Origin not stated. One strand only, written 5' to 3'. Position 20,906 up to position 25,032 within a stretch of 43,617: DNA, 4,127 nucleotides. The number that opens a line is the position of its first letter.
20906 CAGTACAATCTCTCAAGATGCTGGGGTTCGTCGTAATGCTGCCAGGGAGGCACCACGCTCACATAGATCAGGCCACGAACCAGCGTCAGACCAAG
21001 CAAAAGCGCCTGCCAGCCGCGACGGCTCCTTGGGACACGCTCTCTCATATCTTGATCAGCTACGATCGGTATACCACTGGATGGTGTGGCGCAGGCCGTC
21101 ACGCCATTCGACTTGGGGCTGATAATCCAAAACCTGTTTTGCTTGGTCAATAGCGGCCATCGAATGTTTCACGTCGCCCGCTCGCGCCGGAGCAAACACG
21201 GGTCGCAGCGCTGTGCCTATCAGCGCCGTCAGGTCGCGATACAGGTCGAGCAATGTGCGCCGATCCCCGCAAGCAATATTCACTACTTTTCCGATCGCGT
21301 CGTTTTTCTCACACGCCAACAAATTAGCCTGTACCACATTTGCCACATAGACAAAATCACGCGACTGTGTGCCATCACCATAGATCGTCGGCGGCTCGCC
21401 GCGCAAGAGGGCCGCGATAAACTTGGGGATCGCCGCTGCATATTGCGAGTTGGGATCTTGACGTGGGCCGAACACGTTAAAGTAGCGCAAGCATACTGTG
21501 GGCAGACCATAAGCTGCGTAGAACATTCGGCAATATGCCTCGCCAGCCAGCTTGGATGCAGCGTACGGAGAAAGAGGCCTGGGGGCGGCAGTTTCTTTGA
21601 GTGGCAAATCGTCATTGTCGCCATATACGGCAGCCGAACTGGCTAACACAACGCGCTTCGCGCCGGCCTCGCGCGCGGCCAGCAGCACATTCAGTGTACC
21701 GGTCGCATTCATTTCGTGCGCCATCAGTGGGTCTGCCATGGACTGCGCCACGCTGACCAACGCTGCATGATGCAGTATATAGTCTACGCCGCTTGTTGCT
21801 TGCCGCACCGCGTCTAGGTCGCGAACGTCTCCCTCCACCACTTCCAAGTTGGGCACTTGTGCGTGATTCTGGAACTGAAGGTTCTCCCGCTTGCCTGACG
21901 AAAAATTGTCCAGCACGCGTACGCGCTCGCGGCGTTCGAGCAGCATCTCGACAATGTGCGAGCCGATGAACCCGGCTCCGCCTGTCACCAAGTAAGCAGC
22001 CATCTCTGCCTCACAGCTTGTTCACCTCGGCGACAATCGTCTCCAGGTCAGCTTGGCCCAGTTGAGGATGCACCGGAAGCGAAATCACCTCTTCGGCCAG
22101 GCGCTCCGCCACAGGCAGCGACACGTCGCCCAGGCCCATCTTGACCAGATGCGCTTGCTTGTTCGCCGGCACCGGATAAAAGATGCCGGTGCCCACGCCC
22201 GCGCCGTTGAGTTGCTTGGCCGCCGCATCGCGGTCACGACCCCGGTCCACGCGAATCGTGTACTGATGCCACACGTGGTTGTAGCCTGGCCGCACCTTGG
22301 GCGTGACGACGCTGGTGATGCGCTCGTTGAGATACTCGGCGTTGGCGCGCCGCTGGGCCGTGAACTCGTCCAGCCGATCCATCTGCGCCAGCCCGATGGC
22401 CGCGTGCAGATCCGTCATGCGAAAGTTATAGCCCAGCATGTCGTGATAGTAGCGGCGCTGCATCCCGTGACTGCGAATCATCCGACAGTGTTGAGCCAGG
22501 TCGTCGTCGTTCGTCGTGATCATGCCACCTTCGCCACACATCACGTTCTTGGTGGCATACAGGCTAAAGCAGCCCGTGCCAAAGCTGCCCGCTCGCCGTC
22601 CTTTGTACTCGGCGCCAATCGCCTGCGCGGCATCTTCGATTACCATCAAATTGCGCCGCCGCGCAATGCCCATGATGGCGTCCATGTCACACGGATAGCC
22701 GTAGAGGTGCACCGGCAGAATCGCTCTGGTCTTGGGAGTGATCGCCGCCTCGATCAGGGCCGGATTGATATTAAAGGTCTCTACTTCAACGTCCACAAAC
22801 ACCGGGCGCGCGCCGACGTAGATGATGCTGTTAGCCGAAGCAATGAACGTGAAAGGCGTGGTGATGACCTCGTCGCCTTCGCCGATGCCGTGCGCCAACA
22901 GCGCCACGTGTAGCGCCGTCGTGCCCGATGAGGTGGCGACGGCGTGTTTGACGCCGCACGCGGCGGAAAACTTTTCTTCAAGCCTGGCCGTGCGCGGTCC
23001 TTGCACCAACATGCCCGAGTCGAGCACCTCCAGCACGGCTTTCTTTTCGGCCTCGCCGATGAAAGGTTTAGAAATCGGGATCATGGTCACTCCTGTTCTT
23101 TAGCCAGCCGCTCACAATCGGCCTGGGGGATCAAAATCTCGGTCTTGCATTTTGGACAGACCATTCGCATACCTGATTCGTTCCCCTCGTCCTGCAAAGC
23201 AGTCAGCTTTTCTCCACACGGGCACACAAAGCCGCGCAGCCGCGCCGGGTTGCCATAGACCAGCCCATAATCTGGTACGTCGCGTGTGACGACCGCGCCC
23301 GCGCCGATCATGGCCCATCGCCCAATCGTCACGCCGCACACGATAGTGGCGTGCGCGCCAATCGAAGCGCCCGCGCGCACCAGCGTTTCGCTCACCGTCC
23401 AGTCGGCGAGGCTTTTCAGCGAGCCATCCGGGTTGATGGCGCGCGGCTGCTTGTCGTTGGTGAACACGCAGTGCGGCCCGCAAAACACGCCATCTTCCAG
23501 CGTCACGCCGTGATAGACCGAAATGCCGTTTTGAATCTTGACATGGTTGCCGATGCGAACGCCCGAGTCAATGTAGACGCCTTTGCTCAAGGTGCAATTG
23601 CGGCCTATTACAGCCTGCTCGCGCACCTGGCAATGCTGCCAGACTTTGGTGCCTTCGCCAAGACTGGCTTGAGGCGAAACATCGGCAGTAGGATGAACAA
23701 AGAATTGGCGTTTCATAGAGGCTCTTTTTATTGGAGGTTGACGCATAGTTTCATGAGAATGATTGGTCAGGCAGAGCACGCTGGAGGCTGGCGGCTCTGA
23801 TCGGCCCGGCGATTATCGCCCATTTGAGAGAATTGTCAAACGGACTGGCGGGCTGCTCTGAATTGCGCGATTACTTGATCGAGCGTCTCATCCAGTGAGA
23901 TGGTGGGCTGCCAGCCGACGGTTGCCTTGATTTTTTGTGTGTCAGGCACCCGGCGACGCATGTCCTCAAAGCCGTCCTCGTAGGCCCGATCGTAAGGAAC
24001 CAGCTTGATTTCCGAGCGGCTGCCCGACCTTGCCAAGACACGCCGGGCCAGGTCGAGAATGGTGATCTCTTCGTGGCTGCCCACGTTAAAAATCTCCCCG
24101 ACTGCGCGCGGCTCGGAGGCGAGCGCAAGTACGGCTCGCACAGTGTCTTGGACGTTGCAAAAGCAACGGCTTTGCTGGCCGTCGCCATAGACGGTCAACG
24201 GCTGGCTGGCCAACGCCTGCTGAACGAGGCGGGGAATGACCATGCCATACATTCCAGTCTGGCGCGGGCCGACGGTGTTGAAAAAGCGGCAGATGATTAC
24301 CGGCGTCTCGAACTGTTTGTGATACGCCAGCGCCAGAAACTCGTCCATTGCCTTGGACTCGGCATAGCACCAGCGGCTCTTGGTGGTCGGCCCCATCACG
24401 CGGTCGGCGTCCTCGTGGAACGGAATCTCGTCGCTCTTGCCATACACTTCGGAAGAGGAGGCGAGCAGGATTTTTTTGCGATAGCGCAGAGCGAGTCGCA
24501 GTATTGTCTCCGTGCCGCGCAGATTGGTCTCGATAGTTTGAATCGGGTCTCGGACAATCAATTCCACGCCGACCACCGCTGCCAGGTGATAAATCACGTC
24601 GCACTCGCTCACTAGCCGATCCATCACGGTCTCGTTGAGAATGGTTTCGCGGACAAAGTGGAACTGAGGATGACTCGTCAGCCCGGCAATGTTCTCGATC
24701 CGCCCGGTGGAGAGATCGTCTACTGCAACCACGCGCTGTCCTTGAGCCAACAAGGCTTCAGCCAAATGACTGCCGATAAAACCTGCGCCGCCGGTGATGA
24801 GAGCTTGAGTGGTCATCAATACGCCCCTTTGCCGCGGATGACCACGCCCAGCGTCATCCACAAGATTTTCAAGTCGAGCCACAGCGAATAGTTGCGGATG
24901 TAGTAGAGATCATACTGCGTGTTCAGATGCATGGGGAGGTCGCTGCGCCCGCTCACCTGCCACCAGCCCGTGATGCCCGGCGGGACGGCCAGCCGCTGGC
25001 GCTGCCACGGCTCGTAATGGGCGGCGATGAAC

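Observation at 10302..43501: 33-kb locus with 15 GT-C-type membrane glycosyltransferase-like genes and no cytoplasmic GT-A/GT-B enzyme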

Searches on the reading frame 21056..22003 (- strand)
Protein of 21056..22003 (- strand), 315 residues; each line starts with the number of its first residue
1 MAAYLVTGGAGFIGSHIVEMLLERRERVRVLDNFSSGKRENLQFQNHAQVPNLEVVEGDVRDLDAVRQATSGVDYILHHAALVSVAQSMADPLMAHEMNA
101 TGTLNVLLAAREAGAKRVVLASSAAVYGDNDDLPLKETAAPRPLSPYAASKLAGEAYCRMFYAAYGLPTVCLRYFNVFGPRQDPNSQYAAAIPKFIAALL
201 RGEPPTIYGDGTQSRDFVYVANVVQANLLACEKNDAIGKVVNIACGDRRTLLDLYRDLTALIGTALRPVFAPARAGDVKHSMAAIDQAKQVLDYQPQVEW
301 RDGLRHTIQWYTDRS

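Call 3: search_protein_families(library=pfam, proteins=[window:21056-22003:-], max_evalue=0.01)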
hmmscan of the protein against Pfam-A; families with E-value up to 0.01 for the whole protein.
window:21056-22003:- (315 aa): 10 families
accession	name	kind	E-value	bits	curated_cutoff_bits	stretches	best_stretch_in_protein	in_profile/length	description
PF01370.27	Epimerase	-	1.7e-66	224.5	20.9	1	5-244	2-240/240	NAD dependent epimerase/dehydratase family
PF16363.11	GDP_Man_Dehyd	-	4e-58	197.9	27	1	5-306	1-331/332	GDP-mannose 4,6 dehydratase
PF01073.25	3Beta_HSD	-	3e-31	108.9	22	1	5-233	1-231/280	3-beta hydroxysteroid dehydrogenase/isomerase family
PF02719.21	Polysacc_synt_2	-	5.5e-17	62.3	20.2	1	5-265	2-250/293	Polysaccharide biosynthesis protein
PF07993.18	NAD_binding_4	-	5.6e-16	58.9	20.1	1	6-225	1-256/258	Male sterility protein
PF13460.12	NAD_binding_10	-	9.7e-15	55.3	27.2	1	8-159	1-132/184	NAD(P)H-binding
PF04321.23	RmlD_sub_bind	-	3.4e-13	49.8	27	1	5-178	4-152/287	RmlD substrate binding domain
PF05368.20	NmrA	-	1.7e-06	28.3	27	1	5-123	6-107/298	NmrA-like family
PF08659.16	KR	-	1.7e-05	25.2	22.6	1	2-94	1-97/180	KR domain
PF00106.31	adh_short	-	0.00094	19.1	26.6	1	5-74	4-72/195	short chain dehydrogenase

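Call 30: search_protein_families(library=ncbifam, proteins=[window:21056-22003:-], max_evalue=0.00001)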
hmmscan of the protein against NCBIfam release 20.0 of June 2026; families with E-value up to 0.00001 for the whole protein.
window:21056-22003:- (315 aa): 33 families (the best 25 are shown)
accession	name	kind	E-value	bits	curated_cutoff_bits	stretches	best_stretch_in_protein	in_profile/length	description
NF011728.1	PRK15181.1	equivalog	1.1e-77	261.4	760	1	4-314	18-340/348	Vi polysaccharide biosynthesis UDP-N-acetylglucosaminuronic acid C-4 epimerase TviC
TIGR04180.1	EDH_00030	hypoth_equivalog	4.9e-57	193.2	475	1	5-298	2-296/297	NAD-dependent 4,6-dehydratase LegB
TIGR01179.1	galE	equivalog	1.2e-54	185.4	262.3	1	5-312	3-326/332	UDP-glucose 4-epimerase GalE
TIGR01181.1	dTDP_gluc_dehyt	equivalog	1.9e-50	171.8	365.1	1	4-314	2-314/321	dTDP-glucose 4,6-dehydratase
TIGR02197.1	heptose_epim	equivalog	5.9e-39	134.1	274.6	1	5-313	2-315/316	ADP-glyceromanno-heptose 6-epimerase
NF007956.0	PRK10675.1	subfamily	2.3e-36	125.6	394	1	4-311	3-329/338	UDP-glucose 4-epimerase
NF007582.0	PRK10217.1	equivalog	2e-28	99.6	698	1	2-312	2-332/355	dTDP-glucose 4,6-dehydratase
TIGR03466.1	HpnA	hypoth_equivalog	3.7e-28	98.4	367.65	1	4-264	3-248/327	hopanoid-associated sugar epimerase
NF007490.0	PRK10084.1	subfamily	1.1e-26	93.7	649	1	5-313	4-336/361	dTDP-glucose 4,6-dehydratase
NF008360.0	PRK11150.1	equivalog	1.7e-22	80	452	1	5-247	3-239/310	ADP-glyceromanno-heptose 6-epimerase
NF052578.1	StrlDmthSdmBMthl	equivalog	6.1e-21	75.5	600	1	4-265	3-248/328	sterol demethylase protein SdmB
NF042422.1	oxyalk_red_OleD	equivalog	1.7e-19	70.4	580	1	5-260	4-248/329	2-alkyl-3-oxoalkanoate reductase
NF008872.0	PRK11908.1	equivalog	1.8e-18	66.7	294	1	4-244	4-252/349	bifunctional UDP-4-keto-pentose/UDP-xylose synthase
NF043036.1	ErythonDh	equivalog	3.5e-18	65.9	325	1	5-156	4-158/321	D-erythronate dehydrogenase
TIGR03589.1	PseB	equivalog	5.9e-17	61.6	407.75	1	4-123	7-125/324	UDP-N-acetylglucosamine 4,6-dehydratase (inverting)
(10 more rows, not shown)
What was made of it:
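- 21056..22003 (-): g08: NAD-dependent sugar-nucleotide 4-epimerase (TviC/GalE-like). PF01370, 1.7e-66 (call 3); NCBIfam TviC at 1e-77 but below its cut-off (call 30)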

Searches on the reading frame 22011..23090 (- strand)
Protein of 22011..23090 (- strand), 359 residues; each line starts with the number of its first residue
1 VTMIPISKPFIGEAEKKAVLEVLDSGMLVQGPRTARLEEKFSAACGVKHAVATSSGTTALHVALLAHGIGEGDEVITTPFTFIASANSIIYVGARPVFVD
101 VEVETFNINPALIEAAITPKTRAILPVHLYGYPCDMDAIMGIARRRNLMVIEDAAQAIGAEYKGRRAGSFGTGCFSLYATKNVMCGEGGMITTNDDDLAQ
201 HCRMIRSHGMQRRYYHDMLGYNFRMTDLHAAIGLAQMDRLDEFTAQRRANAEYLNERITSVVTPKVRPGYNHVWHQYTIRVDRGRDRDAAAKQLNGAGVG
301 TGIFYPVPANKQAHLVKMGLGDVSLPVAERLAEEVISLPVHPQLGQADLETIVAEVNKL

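Call 4: search_protein_families(library=pfam, proteins=[window:22011-23090:-], max_evalue=0.01)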
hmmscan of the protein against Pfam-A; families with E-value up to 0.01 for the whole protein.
window:22011-23090:- (359 aa): 4 families
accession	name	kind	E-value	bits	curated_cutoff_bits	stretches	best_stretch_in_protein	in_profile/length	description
PF01041.23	DegT_DnrJ_EryC1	-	2.9e-130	435.1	19.8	1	11-356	3-359/360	DegT/DnrJ/EryC1/StrS aminotransferase family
PF01212.27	Beta_elim_lyase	-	8.8e-09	35.5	27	1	31-270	31-277/288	Beta-eliminating lyase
PF01053.26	Cys_Met_Meta_PP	-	4.2e-07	29.3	27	1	31-157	51-177/381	Cys/Met metabolism PLP-dependent enzyme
PF00266.25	Aminotran_5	-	0.0069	15.8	21.5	0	51-159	65-181/371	Aminotransferase class-V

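Call 30: search_protein_families(library=ncbifam, proteins=[window:22011-23090:-], max_evalue=0.00001)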
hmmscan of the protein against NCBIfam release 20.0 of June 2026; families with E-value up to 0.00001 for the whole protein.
window:22011-23090:- (359 aa): 17 families
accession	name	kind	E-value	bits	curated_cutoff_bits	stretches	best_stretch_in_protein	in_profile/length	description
NF008658.2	PRK11658.1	equivalog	1.6e-95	320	631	1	3-358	4-375/379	UDP-4-amino-4-deoxy-L-arabinose aminotransferase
TIGR03588.1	PseC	equivalog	2.9e-93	312.8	423.5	1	3-358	1-378/380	UDP-4-amino-4,6-dideoxy-N-acetyl-beta-L-altrosamine transaminase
TIGR04181.1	NHT_00031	hypoth_equivalog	2.3e-78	263.6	420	1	4-339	1-357/359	LegC family aminotransferase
NF008687.0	PRK11706.1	equivalog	7e-76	255.4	375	1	3-358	1-372/375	dTDP-4-amino-4,6-dideoxygalactose transaminase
TIGR02379.1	ECA_wecE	subfamily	2e-62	211.1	434.85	1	3-356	1-371/376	dTDP-4-amino-4,6-dideoxy-D-glucose transaminase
TIGR04427.1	PLP_DesI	equivalog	9e-61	206.1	650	1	24-353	43-376/390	dTDP-4-dehydro-6-deoxyglucose aminotransferase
NF011936.0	PRK15407.1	equivalog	1.8e-59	201.6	423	2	3-209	36-251/440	lipopolysaccharide biosynthesis protein RfbH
NF004770.0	PRK06108.1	subfamily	3.8e-09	35.9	422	1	37-157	86-213/396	pyridoxal phosphate-dependent aminotransferase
NF005816.0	PRK07682.1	equivalog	6.4e-09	34.9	620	1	50-154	93-203/390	aminotransferase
NF005817.0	PRK07683.1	equivalog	3.2e-07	29.4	575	1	50-125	92-166/387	aminotransferase A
NF006488.0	PRK08912.1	equivalog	4.6e-07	29.1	498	1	50-125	90-164/387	aminotransferase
NF004621.0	PRK05957.1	equivalog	5.1e-07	28.8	498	1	49-127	91-167/389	pyridoxal phosphate-dependent aminotransferase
NF006569.0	PRK09082.1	subfamily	8.5e-07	28.4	420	1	41-125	84-168/386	methionine aminotransferase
NF004975.0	PRK06348.1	equivalog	2.3e-06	26.9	549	1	49-125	91-167/384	pyridoxal phosphate-dependent aminotransferase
NF005305.0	PRK06836.1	equivalog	2.9e-06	26.8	376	1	35-125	86-175/396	pyridoxal phosphate-dependent aminotransferase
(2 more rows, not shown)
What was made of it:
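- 22011..23090 (-): g09: DegT-family sugar aminotransferase. PF01041, 2.9e-130 (call 4); ArnB/PseC-like hits below their cut-offs (call 30)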

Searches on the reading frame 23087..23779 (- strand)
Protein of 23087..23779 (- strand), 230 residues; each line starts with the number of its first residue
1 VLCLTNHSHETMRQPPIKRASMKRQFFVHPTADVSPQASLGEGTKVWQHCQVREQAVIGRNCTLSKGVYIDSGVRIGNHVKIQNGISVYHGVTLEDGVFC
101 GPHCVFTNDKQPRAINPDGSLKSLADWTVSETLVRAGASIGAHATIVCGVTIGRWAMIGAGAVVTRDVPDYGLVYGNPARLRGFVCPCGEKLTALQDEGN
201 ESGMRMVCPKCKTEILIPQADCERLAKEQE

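Call 4: search_protein_families(library=pfam, proteins=[window:23087-23779:-], max_evalue=0.01)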
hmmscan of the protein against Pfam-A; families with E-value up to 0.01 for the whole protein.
window:23087-23779:- (230 aa): 6 families
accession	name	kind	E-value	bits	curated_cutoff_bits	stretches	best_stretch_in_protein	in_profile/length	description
PF00132.30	Hexapep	-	1e-19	69.7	27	3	133-166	3-36/36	Bacterial transferase hexapeptide (six repeats)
PF25084.1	LbH_EIF2B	-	4.6e-11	43.1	54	1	26-108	10-95/105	EIF2B subunit epsilon LbH domain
PF14602.12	Hexapep_2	-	7.7e-09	35.6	27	2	56-89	2-33/34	Hexapeptide repeat of succinyl-transferase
PF25087.1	GMPPB_C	-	0.00048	20.2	39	0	68-110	5-46/110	GMPPB C-terminal domain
PF25247.1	LbH_GLGC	-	0.00076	19.9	27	1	53-89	71-106/135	GLGC left-handed parallel beta-helix domain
PF24894.1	Hexapep_GlmU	-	0.0065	17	23.3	0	46-77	54-84/104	GlmU-like, C-terminal hexapeptide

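Call 30: search_protein_families(library=ncbifam, proteins=[window:23087-23779:-], max_evalue=0.00001)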
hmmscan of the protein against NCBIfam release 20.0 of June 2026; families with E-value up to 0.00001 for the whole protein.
window:23087-23779:- (230 aa): 41 families (the best 25 are shown)
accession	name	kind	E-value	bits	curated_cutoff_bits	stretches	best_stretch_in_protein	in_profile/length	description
TIGR03570.1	NeuD_NnaD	subfamily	8.3e-31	107.2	160.8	2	25-107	87-169/202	NeuD/PglB/VioB family sugar acetyltransferase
NF003657.0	PRK05289.1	equivalog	6.9e-19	68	226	2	27-88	5-66/264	acyl-ACP--UDP-N-acetylglucosamine O-acyltransferase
NF002060.0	PRK00892.1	subfamily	1.7e-17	63.6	207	1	21-105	97-181/345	UDP-3-O-(3-hydroxymyristoyl)glucosamine N-acyltransferase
TIGR01852.1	lipid_A_lpxA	equivalog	5.7e-17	61.8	231.05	2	28-85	1-58/254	acyl-ACP--UDP-N-acetylglucosamine O-acyltransferase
NF041874.1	EPS_EpsC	equivalog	9.8e-16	57.9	150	1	134-181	116-163/168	serine O-acetyltransferase EpsC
TIGR01853.1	lipid_A_lpxD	equivalog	2e-14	53.3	242.5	1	23-107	90-174/325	UDP-3-O-(3-hydroxymyristoyl)glucosamine N-acyltransferase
TIGR01173.1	glmU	equivalog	7.8e-13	48.1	366.85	1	130-177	390-437/452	bifunctional UDP-N-acetylglucosamine diphosphorylase/glucosamine-1-phosphate N-acetyltransferase GlmU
NF058585.1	HptprglPActTf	PfamEq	8e-13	48.3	300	1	134-180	109-155/172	heptaprenylglyceryl phosphate O-acetyltransferase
NF000311.1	Vat_ABCDEFH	equivalog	9.3e-13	48.2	300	1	131-181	110-160/201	Vat family streptogramin A O-acetyltransferase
NF010935.0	PRK14355.1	equivalog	1.1e-12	47.3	718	1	28-103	258-332/459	bifunctional UDP-N-acetylglucosamine diphosphorylase/glucosamine-1-phosphate N-acetyltransferase GlmU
TIGR01172.1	cysE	equivalog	1.5e-12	47.8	210.65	1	134-180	116-162/162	serine O-acetyltransferase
TIGR03308.1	phn_thr-fam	hypoth_equivalog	3e-12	46.8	201.65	1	140-181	117-158/204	phosphonate metabolim protein, transferase hexapeptide repeat family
NF033468.1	stregram_VatI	exception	3.5e-12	46.5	415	1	130-180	111-161/208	streptogramin A O-acetyltransferase Vat(I)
TIGR03532.1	DapD_Ac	equivalog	5.9e-12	45.7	231.75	1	51-181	94-210/231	2,3,4,5-tetrahydropyridine-2,6-dicarboxylate N-acetyltransferase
NF000020.1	stregram_VatE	exception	2.8e-11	43.4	450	1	131-183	115-167/214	streptogramin A O-acetyltransferase Vat(E)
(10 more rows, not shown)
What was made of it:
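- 23087..23779 (-): g10: hexapeptide-repeat sugar N-acetyltransferase (NeuD/PglB/VioB-like). PF00132, 1e-19 (call 4); TIGR03570, 8e-31, below its cut-off (call 30)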

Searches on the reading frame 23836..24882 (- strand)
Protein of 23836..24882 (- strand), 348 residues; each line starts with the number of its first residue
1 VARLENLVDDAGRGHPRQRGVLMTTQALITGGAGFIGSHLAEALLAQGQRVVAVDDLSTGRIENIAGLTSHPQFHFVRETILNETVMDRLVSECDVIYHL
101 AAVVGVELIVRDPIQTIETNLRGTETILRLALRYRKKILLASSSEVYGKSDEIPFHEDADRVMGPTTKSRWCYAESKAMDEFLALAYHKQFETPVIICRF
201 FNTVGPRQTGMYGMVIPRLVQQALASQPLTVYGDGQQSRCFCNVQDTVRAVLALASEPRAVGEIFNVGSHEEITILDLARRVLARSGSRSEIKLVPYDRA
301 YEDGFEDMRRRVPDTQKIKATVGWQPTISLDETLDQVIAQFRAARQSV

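Call 4: search_protein_families(library=pfam, proteins=[window:23836-24882:-], max_evalue=0.01)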
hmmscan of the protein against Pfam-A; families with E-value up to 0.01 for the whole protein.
window:23836-24882:- (348 aa): 8 families
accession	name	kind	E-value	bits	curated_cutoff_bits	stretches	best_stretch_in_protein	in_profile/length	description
PF16363.11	GDP_Man_Dehyd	-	1.2e-62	212.8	27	1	28-336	1-331/332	GDP-mannose 4,6 dehydratase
PF01370.27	Epimerase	-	3.5e-57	194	20.9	1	27-268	1-240/240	NAD dependent epimerase/dehydratase family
PF02719.21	Polysacc_synt_2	-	4.4e-19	69.2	20.2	2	28-138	2-122/293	Polysaccharide biosynthesis protein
PF07993.18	NAD_binding_4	-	4.4e-17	62.5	20.1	1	82-212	77-216/258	Male sterility protein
PF01073.25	3Beta_HSD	-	3.1e-13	49.8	22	1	28-221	1-191/280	3-beta hydroxysteroid dehydrogenase/isomerase family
PF04321.23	RmlD_sub_bind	-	9.6e-12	45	27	1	27-337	3-281/287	RmlD substrate binding domain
PF00106.31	adh_short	-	4.9e-05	23.3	26.6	1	27-134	3-122/195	short chain dehydrogenase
PF13460.12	NAD_binding_10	-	0.0015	18.9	27.2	1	31-167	1-121/184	NAD(P)H-binding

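Call 30: search_protein_families(library=ncbifam, proteins=[window:23836-24882:-], max_evalue=0.00001)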
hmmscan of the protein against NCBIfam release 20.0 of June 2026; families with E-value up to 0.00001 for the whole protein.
window:23836-24882:- (348 aa): 27 families (the best 25 are shown)
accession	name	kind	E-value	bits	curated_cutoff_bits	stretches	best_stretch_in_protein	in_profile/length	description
TIGR04180.1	EDH_00030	hypoth_equivalog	3.5e-52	177.3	475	1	28-328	2-296/297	NAD-dependent 4,6-dehydratase LegB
TIGR01181.1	dTDP_gluc_dehyt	equivalog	3.2e-50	171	365.1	1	27-345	2-315/321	dTDP-glucose 4,6-dehydratase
NF008872.0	PRK11908.1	equivalog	1.1e-47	162.8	294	1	26-343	3-337/349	bifunctional UDP-4-keto-pentose/UDP-xylose synthase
NF005998.1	PRK08125.1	equivalog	2.1e-45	155.3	777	1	20-341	311-649/649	bifunctional UDP-4-amino-4-deoxy-L-arabinose formyltransferase/UDP-glucuronic acid oxidase ArnA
TIGR01179.1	galE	equivalog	1.3e-36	126.1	262.3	1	27-334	2-318/332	UDP-glucose 4-epimerase GalE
TIGR02197.1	heptose_epim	equivalog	5.2e-32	111.3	274.6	1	28-339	2-311/316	ADP-glyceromanno-heptose 6-epimerase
NF007582.0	PRK10217.1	equivalog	2.2e-31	109.2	698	1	26-338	3-328/355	dTDP-glucose 4,6-dehydratase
NF007490.0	PRK10084.1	subfamily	3.6e-31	108.5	649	1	27-343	3-336/361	dTDP-glucose 4,6-dehydratase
NF011728.1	PRK15181.1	equivalog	6.9e-31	107.5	760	1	17-339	8-335/348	Vi polysaccharide biosynthesis UDP-N-acetylglucosaminuronic acid C-4 epimerase TviC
NF007956.0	PRK10675.1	subfamily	1e-20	74.1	394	1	27-333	3-321/338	UDP-glucose 4-epimerase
TIGR03466.1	HpnA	hypoth_equivalog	2.7e-19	69.2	367.65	1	26-301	2-261/327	hopanoid-associated sugar epimerase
TIGR01746.1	Thioester-redct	subfamily_domain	8.1e-17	61.5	213.35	1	28-298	3-290/371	thioester reductase domain-containing protein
NF047922.1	GDPFucSynFcl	equivalog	8.7e-17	61.5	500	1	93-345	53-305/308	GDP-L-fucose synthase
NF043036.1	ErythonDh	equivalog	3.6e-16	59.3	325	1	27-189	3-165/321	D-erythronate dehydrogenase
NF041015.1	UDPsulfquin_syn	equivalog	1.1e-15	57.6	575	1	211-342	234-364/384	UDP-sulfoquinovose synthase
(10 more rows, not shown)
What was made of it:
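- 23836..24816 (-): g11: SDR sugar-nucleotide dehydratase or decarboxylase. The likely start is M23 of the maximal ORF. PF16363, 1.2e-62 (call 4); LegB, RmlB and ArnA-C-like hits below their cut-offs (call 30)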
